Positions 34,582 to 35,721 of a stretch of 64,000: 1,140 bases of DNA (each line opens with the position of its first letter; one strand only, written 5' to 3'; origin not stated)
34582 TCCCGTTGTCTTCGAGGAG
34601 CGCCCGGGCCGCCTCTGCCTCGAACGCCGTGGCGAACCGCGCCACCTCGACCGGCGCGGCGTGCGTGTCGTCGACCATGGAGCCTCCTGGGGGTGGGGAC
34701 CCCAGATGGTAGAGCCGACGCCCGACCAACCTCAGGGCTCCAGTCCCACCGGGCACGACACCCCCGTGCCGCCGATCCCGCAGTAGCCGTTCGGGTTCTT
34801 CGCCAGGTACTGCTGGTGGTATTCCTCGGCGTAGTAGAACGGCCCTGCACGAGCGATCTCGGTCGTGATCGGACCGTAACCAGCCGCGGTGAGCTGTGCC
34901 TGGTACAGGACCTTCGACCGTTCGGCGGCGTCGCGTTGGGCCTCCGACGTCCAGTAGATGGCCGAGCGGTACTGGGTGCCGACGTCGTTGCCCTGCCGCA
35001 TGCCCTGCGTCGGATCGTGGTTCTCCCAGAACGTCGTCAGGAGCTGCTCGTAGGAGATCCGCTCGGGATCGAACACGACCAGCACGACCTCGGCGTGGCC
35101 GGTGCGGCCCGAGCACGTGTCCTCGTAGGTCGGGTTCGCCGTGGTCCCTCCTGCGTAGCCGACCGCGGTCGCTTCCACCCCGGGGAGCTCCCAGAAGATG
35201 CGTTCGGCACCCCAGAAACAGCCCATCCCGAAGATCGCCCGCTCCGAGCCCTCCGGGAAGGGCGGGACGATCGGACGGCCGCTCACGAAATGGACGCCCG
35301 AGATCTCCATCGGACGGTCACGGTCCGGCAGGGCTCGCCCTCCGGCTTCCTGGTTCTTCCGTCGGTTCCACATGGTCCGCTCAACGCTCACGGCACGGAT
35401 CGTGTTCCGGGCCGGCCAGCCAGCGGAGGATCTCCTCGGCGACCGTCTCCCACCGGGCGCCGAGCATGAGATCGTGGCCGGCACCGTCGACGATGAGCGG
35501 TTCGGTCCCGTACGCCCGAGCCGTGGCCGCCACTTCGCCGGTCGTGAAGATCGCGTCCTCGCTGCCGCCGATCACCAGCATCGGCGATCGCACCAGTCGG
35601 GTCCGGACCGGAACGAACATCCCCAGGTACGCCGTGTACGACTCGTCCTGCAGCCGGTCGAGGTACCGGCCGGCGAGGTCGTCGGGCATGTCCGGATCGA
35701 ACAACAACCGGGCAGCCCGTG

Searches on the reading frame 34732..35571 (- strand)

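Call 70: search_protein_families(library=pfam, max_evalue=0.0001, proteins=[window:34732-35571:-])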
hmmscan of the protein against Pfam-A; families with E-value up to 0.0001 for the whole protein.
window:34732-35571:- (279 aa): 1 family
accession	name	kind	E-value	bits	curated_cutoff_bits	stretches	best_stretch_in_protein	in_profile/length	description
PF01625.27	PMSR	-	2.4e-65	219.9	23.7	1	112-264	2-152/153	Peptide methionine sulfoxide reductase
